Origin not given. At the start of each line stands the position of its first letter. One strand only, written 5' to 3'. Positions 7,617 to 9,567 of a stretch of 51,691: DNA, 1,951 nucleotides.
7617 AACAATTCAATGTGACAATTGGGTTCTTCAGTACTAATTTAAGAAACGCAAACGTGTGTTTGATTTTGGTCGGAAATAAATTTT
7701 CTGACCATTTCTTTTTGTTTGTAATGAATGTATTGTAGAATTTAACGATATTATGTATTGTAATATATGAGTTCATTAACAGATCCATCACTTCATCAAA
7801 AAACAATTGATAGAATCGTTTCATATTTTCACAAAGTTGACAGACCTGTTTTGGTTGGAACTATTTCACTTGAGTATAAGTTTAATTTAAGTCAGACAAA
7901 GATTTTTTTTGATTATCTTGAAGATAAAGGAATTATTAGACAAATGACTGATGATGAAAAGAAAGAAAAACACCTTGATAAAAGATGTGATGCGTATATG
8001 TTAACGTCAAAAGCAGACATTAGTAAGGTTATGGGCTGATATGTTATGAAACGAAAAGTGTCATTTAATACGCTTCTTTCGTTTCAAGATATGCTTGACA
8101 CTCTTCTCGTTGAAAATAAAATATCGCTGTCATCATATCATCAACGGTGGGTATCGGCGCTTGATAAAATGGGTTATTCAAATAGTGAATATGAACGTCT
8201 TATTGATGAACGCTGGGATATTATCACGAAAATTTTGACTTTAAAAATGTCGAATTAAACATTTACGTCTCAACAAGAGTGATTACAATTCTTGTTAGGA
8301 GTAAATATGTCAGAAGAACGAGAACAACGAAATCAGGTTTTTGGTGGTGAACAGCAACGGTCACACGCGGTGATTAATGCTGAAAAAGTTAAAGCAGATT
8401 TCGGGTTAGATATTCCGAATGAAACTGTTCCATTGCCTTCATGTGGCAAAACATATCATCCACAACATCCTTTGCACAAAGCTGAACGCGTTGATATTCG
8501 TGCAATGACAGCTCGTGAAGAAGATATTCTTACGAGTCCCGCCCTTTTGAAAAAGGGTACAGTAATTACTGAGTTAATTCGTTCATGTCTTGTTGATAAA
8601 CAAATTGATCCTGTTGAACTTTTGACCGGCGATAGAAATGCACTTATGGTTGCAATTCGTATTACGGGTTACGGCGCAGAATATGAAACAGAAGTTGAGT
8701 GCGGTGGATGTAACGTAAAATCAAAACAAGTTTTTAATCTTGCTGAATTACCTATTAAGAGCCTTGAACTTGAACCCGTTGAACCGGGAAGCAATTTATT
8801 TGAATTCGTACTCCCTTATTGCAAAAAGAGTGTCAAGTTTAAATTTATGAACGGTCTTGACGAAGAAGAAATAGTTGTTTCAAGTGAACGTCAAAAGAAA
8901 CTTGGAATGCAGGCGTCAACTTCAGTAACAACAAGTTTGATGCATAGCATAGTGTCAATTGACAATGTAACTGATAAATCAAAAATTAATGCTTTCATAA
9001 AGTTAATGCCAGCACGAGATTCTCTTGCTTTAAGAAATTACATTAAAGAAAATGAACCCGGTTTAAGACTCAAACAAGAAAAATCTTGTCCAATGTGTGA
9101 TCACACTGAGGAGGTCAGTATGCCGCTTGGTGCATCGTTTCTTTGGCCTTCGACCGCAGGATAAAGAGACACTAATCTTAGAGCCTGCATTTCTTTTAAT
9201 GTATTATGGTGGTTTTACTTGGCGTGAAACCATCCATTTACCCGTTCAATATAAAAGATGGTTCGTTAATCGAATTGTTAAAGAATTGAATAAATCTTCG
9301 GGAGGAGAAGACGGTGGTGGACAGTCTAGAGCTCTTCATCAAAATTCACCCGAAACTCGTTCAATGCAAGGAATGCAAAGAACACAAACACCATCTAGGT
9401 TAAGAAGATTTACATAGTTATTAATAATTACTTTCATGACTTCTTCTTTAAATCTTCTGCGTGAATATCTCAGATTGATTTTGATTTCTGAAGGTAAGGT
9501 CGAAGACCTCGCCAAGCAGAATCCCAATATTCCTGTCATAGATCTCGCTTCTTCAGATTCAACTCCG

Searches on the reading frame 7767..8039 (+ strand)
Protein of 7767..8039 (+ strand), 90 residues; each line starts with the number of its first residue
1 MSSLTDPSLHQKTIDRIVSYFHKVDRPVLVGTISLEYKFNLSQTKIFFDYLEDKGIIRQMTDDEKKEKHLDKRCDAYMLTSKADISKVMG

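Call 91: search_protein_families(library=pfam, proteins=[window:7767-8039:+], max_evalue=0.1)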
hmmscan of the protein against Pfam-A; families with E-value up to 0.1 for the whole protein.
window:7767-8039:+ (90 aa): 2 families
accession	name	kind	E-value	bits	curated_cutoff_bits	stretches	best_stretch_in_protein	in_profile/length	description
PF21090.3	P-loop_SecA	-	0.013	15.5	27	1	14-44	22-52/205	SecA P-loop domain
PF03297.21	Ribosomal_S25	-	0.076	13.7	28.8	0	10-65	40-94/101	S25 ribosomal protein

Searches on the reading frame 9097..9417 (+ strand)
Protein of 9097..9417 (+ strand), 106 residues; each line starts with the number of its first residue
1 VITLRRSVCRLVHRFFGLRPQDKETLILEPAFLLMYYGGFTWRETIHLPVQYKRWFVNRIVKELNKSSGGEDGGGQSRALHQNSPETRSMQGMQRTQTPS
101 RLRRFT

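Call 91: search_protein_families(library=pfam, proteins=[window:9097-9417:+], max_evalue=0.1)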
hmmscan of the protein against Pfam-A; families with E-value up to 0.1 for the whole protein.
window:9097-9417:+ (106 aa): 1 family
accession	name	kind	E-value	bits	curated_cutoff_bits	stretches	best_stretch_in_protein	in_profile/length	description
PF13203.12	DUF2201_N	-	0.077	13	23.2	1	50-96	120-166/271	Putative metallopeptidase domain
